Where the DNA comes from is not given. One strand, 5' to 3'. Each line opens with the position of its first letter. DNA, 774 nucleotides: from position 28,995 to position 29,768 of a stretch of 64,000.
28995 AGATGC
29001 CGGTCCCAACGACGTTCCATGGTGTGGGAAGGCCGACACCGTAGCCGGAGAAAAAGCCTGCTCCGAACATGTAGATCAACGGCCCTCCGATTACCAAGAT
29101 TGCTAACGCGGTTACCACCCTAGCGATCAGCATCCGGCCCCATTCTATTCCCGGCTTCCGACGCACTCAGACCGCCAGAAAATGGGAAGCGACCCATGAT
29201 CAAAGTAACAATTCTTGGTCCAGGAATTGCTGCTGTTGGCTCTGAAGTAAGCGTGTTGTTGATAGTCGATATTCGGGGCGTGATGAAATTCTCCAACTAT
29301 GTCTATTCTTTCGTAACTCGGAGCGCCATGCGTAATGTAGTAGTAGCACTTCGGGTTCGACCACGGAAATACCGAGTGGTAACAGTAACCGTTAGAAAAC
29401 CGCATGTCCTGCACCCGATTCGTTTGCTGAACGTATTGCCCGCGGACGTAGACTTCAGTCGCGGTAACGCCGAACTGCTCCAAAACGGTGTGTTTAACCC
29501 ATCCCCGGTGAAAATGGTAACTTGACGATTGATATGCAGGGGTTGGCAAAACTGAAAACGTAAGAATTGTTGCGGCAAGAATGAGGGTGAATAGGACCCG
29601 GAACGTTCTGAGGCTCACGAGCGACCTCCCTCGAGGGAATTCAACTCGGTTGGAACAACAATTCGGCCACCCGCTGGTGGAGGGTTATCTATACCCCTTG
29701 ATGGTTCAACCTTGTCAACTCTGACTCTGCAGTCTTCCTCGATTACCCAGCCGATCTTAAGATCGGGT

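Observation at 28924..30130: Low-GC three-gene cassette of secreted/membrane proteins embedded between IS fragments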

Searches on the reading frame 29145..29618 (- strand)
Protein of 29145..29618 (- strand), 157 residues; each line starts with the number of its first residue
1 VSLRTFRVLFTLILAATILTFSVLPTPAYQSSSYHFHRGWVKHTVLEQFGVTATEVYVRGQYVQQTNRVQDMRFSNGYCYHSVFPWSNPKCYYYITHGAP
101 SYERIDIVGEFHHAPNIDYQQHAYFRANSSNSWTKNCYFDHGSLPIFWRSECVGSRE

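Call 4: search_protein_families(library=pfam, proteins=[window:29145-29618:-], max_evalue=1)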
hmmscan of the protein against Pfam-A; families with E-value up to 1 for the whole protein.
window:29145-29618:- (157 aa): 1 family
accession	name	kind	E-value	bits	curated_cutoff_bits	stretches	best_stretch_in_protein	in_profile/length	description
PF05533.18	Peptidase_C42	-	0.059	13.9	25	1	41-65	40-64/88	Beet yellows virus-type papain-like endopeptidase C42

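Call 5: search_protein_families(library=ncbifam, proteins=[window:29145-29618:-], max_evalue=1)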
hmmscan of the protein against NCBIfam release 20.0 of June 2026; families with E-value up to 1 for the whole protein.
window:29145-29618:- (157 aa): 0 families

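Call 7: find_encoding_contigs(protein=window:29145-29618:-, flank=10000, max_places=10)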
Protein window:29145-29618:- (157 aa): 1 contig read that carries it; 1 place shown.
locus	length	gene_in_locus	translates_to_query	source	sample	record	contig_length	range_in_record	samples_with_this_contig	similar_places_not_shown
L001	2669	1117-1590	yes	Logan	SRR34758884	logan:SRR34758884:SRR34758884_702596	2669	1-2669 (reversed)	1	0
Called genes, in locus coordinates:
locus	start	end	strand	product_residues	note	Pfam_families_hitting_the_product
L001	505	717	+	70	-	-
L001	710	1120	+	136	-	-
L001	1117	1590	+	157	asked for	-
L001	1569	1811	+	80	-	-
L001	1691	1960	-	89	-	PF01527:HTH_Tnp_1 (weak)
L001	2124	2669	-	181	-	?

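Call 9: find_homologous_proteins(query=window:29145-29618:-, max_evalue=0.01)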
Query window:29145-29618:- (157 aa): 6 proteins with E <= 0.01 among 8 candidates.
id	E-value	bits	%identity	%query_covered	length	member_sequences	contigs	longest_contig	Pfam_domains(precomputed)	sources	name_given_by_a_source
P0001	5.0e-82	292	86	85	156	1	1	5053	-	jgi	jgi:hypothetical protein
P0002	4.4e-73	263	76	85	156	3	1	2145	-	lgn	-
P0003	2.3e-38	150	51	89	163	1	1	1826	-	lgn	-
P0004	5.1e-37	145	48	100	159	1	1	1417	-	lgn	-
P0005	1.7e-30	124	42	98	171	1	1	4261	-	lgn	-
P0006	2.4e-29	120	45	96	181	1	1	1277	-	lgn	-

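Call 10: search_solved_structures(query=window:29145-29618:-, max_evalue=10)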
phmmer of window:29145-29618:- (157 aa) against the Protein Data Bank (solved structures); distinct sequences matched with E-value up to 10: 11.
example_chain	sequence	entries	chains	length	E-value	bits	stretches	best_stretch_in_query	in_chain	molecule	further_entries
1rlz_A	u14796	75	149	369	0.019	18.2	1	14-71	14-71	Deoxyhypusine synthase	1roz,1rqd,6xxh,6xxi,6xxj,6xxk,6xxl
8pvu_A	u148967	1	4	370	0.019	18.2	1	14-71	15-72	Deoxyhypusine synthase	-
9id2_A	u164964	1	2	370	0.019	18.2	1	14-71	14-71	Deoxyhypusine synthase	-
7a6s_A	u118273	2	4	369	0.019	18.2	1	14-71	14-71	Deoxyhypusine synthase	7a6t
8a0g_A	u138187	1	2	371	0.019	18.2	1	14-71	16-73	Deoxyhypusine synthase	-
8a0e_A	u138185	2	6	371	0.019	18.2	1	14-71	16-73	Deoxyhypusine synthase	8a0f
8r3u_AAA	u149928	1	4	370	0.019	18.2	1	14-71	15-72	Deoxyhypusine synthase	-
6p4v_A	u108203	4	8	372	0.019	18.2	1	14-71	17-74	Deoxyhypusine synthase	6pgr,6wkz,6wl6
1dhs_A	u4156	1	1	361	0.02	18.1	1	14-71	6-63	DEOXYHYPUSINE SYNTHASE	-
9iex_A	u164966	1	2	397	0.021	18.1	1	14-71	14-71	Deoxyhypusine synthase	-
9iex_B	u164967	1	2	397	0.021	18.1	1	14-71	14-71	Deoxyhypusine synthase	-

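Call 13: find_encoding_contigs(protein=P0001, flank=10000)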
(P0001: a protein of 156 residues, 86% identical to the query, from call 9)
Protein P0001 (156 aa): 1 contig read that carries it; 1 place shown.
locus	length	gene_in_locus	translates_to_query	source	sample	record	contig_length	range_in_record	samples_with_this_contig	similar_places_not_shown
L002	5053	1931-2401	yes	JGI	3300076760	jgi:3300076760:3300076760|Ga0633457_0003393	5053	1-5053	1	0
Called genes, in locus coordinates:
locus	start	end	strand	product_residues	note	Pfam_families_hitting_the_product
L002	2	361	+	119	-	?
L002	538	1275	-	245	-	PF13565:HTH_32 (weak)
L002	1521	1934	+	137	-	-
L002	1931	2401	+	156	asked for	-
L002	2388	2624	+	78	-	-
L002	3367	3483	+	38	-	-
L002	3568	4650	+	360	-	PF13542:HTH_Tnp_ISL3, PF01610:DDE_Tnp_ISL3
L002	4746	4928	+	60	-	-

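Call 14: find_encoding_contigs(protein=P0005, flank=10000)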
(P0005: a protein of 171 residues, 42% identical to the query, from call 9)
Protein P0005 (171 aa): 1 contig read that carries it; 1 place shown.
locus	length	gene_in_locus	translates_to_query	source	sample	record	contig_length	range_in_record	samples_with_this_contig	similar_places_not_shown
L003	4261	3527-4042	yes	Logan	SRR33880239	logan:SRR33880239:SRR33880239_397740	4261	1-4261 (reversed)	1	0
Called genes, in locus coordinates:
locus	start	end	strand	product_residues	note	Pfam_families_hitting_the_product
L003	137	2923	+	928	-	PF13191:AAA_16 (weak), PF13481:AAA_25 (faint), PF13401:AAA_22 (weak), PF25872:HTH_77, PF13424:TPR_12 (faint), PF12862:ANAPC5 (faint), PF17874:TPR_MalT, PF00196:GerE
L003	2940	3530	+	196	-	-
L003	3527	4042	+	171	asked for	-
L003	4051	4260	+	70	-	?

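Call 15: find_encoding_contigs(protein=P0002, flank=10000)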
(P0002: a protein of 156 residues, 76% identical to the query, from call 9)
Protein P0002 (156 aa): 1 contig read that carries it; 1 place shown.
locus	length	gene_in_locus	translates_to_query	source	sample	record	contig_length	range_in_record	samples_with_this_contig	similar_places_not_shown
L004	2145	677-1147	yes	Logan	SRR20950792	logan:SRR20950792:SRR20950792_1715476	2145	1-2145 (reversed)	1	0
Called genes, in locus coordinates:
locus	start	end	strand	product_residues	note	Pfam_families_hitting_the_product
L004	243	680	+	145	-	-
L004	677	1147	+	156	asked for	-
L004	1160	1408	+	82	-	-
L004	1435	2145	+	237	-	?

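Call 16: find_encoding_contigs(protein=P0003, flank=10000)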
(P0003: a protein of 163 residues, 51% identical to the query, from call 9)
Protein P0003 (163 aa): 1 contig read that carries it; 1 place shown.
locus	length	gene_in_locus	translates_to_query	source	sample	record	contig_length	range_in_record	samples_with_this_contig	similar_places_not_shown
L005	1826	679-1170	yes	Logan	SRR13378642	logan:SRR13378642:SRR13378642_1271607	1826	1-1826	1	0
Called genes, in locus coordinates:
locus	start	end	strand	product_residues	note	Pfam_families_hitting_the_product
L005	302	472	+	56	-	-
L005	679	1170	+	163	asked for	-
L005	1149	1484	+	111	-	-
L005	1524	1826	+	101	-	?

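Call 17: find_encoding_contigs(protein=P0004, flank=10000)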
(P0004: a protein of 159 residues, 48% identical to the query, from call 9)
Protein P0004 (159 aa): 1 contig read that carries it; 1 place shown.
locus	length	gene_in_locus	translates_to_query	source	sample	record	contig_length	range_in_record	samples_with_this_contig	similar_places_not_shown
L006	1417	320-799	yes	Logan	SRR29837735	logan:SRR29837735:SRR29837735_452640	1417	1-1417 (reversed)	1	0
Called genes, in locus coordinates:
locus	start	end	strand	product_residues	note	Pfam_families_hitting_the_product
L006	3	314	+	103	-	?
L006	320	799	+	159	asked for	-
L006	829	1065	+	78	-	-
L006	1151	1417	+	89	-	?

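Call 18: find_encoding_contigs(protein=P0006, flank=10000)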
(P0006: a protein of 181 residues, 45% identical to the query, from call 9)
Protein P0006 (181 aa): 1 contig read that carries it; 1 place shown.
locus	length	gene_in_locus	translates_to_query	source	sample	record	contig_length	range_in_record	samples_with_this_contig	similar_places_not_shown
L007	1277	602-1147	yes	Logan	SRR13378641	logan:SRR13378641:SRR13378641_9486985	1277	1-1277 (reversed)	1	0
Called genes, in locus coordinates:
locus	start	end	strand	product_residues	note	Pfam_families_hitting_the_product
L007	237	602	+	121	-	-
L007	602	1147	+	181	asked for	-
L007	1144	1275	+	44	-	?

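Call 19: find_related_loci(query=A1, collection=genome_contigs, flank=10000)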
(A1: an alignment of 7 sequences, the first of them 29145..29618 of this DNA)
Query A1 (157 aa) in genome_contigs; peptide patterns used: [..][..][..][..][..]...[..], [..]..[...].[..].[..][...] (x = any residue, [..] = any of these).
47 stretches matched a pattern; 1 encode a relative of the query (tblastn E <= 1e-3); 1 distinct loci.
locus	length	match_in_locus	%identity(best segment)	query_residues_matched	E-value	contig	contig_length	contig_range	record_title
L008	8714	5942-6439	42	3-156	1e-32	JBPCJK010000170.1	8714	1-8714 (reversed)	MAG: Acidimicrobiales bacterium isolate TH_ant_mag_24 S1Ck127_6181200_flag_0_multi_11.9860_len_8714, whole genome shotgu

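Call 32: search_protein_families(library=pfam, proteins=[L004:1435-2145:+], max_evalue=0.001)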
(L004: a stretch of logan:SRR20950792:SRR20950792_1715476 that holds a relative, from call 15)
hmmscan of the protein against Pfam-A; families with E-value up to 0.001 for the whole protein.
L004:1435-2145:+ (237 aa): 0 families

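Call 33: search_protein_families(library=padloc, proteins=[window:29145-29618:-], max_evalue=1)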
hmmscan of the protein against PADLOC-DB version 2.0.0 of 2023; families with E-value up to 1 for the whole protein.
window:29145-29618:- (157 aa): 0 families

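Call 34: search_protein_families(library=phrogs, proteins=[window:29145-29618:-], max_evalue=1)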
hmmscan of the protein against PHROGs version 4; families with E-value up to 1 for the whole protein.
window:29145-29618:- (157 aa): 1 family
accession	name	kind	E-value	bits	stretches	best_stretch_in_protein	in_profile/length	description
phrog_28867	-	unknown function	0.17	13.2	1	36-69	43-76/94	-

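Call 35: predict_structure(alignment_id=A1)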
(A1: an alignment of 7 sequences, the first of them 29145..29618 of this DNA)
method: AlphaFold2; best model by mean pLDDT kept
length: 157 residues; sequences in the alignment: 7
mean_pLDDT: 62.2   pTM: 0.49
mean pLDDT of the five models: 62.2, 58.1, 57.3, 47.5, 38.7
residues with pLDDT >= 90: 0; 70-90: 38; 50-70: 110; < 50: 9
segments of 3 or more residues with pLDDT < 50: 28-30, 98-101
pLDDT, mean of each block of 10 residues (from residue 1): 68 70 52 61 70 60 54 55 53 53 58 59 69 75 68 73
secondary structure, 60 per line:
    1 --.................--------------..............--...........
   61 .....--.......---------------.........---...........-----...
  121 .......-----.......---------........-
elements in order: H3-19 E34-47 E50-65 E68-74 E90-98 E102-112 E118-127 E133-139 E149-156

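Call 36: search_protein_representatives(alignment_id=A1)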
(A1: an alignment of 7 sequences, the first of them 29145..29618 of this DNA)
Query: 7 sequences, 159 profile positions. Proteins with E-value up to 0.001 (for the whole library): 112; up to 1e-10: 75; up to 1e-30: 18. The best 112 are listed.
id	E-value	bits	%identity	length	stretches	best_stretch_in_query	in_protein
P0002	3.8e-74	264.4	-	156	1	3-159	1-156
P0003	8.9e-70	250.3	-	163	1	6-158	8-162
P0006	7.7e-69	247.2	-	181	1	5-159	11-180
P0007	1.3e-59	217.3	-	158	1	4-158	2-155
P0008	8.8e-54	198.3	-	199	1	7-159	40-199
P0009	7.7e-50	185.4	-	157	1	6-158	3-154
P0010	1.6e-39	151.9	-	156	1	13-158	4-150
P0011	4.7e-39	150.4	-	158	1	7-158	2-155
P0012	2.0e-37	145.1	-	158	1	10-159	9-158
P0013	1.6e-36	142.2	-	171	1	7-159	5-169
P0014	2.3e-36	141.7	-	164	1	10-155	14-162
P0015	3.7e-35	137.7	-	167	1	9-158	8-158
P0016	1.0e-33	133.1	-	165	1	9-159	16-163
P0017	8.5e-33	130.1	-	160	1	8-158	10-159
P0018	6.2e-32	127.3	-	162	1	4-158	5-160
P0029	2.0e-26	109.4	-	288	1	31-159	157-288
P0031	1.4e-25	106.6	-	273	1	30-159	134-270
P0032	8.6e-25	104.0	-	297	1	35-158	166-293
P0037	2.4e-23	99.4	-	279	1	29-152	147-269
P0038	4.0e-23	98.6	-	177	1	17-157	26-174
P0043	3.1e-21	92.5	-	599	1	40-159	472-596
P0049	9.8e-20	87.6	-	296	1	29-158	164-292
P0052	1.2e-18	84.1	-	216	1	40-158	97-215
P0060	7.3e-17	78.3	-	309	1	3-157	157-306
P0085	5.9e-09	52.6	-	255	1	12-157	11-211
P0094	5.8e-07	46.1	-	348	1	47-157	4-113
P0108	7.8e-05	39.2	-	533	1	40-156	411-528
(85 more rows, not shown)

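Call 38: search_protein_families(library=pfam, proteins=[P0029, P0031, P0032, P0043, P0108, P0094, P0060, P0049, P0085, P0052], max_evalue=0.1)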
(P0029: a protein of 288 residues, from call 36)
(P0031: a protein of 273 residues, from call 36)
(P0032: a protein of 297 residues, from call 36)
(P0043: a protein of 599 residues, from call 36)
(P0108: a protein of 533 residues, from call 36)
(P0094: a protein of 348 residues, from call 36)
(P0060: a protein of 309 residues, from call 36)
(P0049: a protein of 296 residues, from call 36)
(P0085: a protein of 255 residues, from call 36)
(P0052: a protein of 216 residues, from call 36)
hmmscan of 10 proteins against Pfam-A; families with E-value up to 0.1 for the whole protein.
P0029 (288 aa): 0 families

P0031 (273 aa): 0 families

P0032 (297 aa): 0 families

P0043 (599 aa): 4 families
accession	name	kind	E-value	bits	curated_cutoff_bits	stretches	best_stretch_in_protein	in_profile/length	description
PF25390.1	WD40_RLD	-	3.4e-69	234.3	150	2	154-454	31-313/363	RCC1-like domain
PF13540.12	RCC1_2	-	4.2e-47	157.2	22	6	213-242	1-30/30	Regulator of chromosome condensation (RCC1) repeat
PF00415.24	RCC1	-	6.5e-38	129.5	21.7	5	115-169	1-50/50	Regulator of chromosome condensation (RCC1) repeat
PF25384.1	Alsin_RLD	-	2.7e-10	40.6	100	2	211-250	275-315/405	Alsin RCC1-like domain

P0108 (533 aa): 0 families

P0094 (348 aa): 0 families

P0060 (309 aa): 0 families

P0049 (296 aa): 0 families

P0085 (255 aa): 0 families

P0052 (216 aa): 0 families

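Call 45: find_related_loci(query=A5, collection=metagenome_contigs, flank=6000)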
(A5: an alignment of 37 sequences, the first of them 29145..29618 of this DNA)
Query A5 (157 aa) in metagenome_contigs; peptide patterns used: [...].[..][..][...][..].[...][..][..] (x = any residue, [..] = any of these).
94 stretches matched a pattern; 5 encode a relative of the query (tblastn E <= 1e-3); 5 distinct loci.
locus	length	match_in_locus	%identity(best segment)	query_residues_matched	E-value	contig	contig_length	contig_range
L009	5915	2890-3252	49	35-156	3e-32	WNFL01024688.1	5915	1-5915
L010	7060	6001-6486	34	4-155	9e-26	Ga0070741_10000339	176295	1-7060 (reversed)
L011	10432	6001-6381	41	35-156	4e-23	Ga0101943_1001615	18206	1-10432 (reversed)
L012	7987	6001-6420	32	14-153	2e-15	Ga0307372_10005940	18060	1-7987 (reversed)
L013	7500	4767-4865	64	35-67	1e-7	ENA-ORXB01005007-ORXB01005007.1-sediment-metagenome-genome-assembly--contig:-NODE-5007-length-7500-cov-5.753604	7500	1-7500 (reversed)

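Call 46: predict_structure(alignment_id=A4)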
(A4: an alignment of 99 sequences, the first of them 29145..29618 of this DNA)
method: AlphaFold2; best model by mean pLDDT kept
length: 157 residues; sequences in the alignment: 99
mean_pLDDT: 94.5   pTM: 0.79
mean pLDDT of the five models: 94.5, 94.5, 94.3, 93.7, 93.2
residues with pLDDT >= 90: 138; 70-90: 11; 50-70: 8; < 50: 0
segments of 3 or more residues with pLDDT < 50: none
pLDDT, mean of each block of 10 residues (from residue 1): 87 94 71 90 98 99 96 98 96 98 99 96 98 98 98 98
secondary structure, 60 per line:
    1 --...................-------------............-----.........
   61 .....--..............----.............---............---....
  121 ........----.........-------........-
elements in order: H3-21 E35-46 E52-65 E68-81 E86-98 E102-113 E117-128 E133-141 E149-156

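Call 56: fold_search(model_id=the predicted structure, library=pdb)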
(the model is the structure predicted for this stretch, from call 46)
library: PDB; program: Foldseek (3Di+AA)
matches with E <= 10: 326; with E <= 0.001: 0
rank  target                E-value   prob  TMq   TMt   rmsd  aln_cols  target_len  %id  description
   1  2w7q_A                1.5e-01  0.20  0.22  0.19  12.2       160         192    8  Structure of Pseudomonas aeruginosa LolA (released 2009-12-29)
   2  5yvf_D                1.6e-01  0.10  0.17  0.11  16.6       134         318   13  Crystal structure of BFA1 (released 2018-08-08)
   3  2zpc                  1.6e-01  0.07  0.14  0.13  17.0       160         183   11  Crystal structure of the R43L mutant of LolA in the closed form (released 2008-08-05)
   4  4k15_A                1.9e-01  0.95  0.42  0.47   9.7       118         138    8  2.75 Angstrom Crystal Structure of Hypothetical Protein lmo2686 from Listeria monocytogenes EGD-e (released 2013-04-17)
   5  4nhu_E                2.0e-01  0.06  0.14  0.13  20.3       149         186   15  The M33 TCR p3M33l/H-2 Ld Complex (released 2015-05-06)
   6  4k15_B                2.2e-01  0.97  0.47  0.56  12.9       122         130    8  2.75 Angstrom Crystal Structure of Hypothetical Protein lmo2686 from Listeria monocytogenes EGD-e (released 2013-04-17)
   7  2k2s_A                2.2e-01  0.10  0.18  0.20  15.7       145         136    6  structure of the MIC1-GLD/MIC6-EGF complex from Toxoplasma gondii (released 2009-02-24)
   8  5yvf_A                2.4e-01  0.08  0.17  0.11  17.6       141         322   12  Crystal structure of BFA1 (released 2018-08-08)
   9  6f3z_B                2.6e-01  0.05  0.13  0.11  16.1       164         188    7  Complex of E. coli LolA and periplasmic domain of LolC (released 2018-07-25)
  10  4k15_C                3.3e-01  0.89  0.42  0.50   6.1       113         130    8  2.75 Angstrom Crystal Structure of Hypothetical Protein lmo2686 from Listeria monocytogenes EGD-e (released 2013-04-17)
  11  3qq3_A                4.3e-01  0.03  0.12  0.08  19.1       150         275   10  Crystal structure of swine major histocompatibility complex class I SLA-1 0401 and identification of 2009 pandemic swi (released 2011-12-28)
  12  8chx_B                4.5e-01  0.04  0.12  0.11  15.5       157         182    4  Structure and function of LolA from Vibrio cholerae (released 2023-06-21)
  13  7z6x                  4.7e-01  0.03  0.12  0.11  16.9       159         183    6  Complex of E. coli LolA R43L mutant and lipoprotein (released 2022-09-07)
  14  7arm_A                5.6e-01  0.13  0.22  0.20  11.9       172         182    9  LolCDE in complex with lipoprotein and LolA (released 2021-04-07)
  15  4ki3_L                5.6e-01  0.12  0.21  0.19  12.8       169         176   10  1.70 Angstrom resolution crystal structure of outer-membrane lipoprotein carrier protein (lolA) from Yersinia pestis C (released 2013-05-15)
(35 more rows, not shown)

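Call 58: find_homologous_proteins(query=A5, max_evalue=0.001)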
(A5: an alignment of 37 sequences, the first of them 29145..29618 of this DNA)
Query A5 (37 sequences) (157 aa, profile of the alignment): 11 proteins with E <= 0.001 among 2170 candidates.
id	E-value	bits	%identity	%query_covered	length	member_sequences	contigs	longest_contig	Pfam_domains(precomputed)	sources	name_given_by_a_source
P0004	1.1e-57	212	48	100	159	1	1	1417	-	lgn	-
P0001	2.4e-56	208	86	85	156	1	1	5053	-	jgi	jgi:hypothetical protein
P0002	2.1e-55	205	76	85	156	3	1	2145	-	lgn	-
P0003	1.2e-53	199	51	89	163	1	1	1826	-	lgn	-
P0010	1.3e-50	189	44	92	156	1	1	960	-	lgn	-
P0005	1.4e-50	189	42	98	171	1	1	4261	-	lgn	-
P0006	3.8e-46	175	45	96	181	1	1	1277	-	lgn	-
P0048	6.2e-43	164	26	97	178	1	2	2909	-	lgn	-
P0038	4.8e-41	158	33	75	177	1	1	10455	-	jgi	jgi:hypothetical protein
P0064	6.8e-37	145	25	92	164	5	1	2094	-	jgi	jgi:hypothetical protein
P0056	7.2e-24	102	47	52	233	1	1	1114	-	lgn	-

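Call 59: find_encoding_contigs(protein=P0038, flank=10000)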
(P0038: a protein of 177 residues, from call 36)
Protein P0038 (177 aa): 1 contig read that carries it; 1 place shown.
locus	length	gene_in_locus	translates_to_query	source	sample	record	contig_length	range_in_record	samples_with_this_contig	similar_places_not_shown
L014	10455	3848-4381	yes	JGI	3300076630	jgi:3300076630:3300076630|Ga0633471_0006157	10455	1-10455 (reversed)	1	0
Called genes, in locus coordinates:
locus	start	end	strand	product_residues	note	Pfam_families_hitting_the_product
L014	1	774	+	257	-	?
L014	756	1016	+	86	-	-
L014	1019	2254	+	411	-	PF00067:p450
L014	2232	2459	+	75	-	-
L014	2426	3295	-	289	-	PF00106:adh_short, PF01370:Epimerase, PF08659:KR (weak), PF13561:adh_short_C2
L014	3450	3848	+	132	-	-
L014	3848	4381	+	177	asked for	-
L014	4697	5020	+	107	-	-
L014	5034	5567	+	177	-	-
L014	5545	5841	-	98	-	PF12728:HTH_17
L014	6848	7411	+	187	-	-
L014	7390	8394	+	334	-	-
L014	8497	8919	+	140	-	-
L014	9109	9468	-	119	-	-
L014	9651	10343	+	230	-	-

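Call 60: find_encoding_contigs(protein=P0037, flank=10000)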
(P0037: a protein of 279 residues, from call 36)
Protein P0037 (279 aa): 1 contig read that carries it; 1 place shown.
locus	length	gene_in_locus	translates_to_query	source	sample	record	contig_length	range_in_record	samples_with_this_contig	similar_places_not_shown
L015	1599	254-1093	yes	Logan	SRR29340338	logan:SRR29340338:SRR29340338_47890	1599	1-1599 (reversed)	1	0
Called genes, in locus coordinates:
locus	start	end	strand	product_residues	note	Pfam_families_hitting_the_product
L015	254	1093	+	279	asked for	-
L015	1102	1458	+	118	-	-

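Call 62: search_solved_structures(query=A5, max_evalue=10)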
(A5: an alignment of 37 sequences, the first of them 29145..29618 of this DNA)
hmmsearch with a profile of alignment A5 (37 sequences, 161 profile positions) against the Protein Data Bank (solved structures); distinct sequences matched with E-value up to 10: 1.
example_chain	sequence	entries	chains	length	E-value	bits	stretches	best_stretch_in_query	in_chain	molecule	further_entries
7uoo_W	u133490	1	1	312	0.0073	19.5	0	43-74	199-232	Ribosome assembly factor MRT4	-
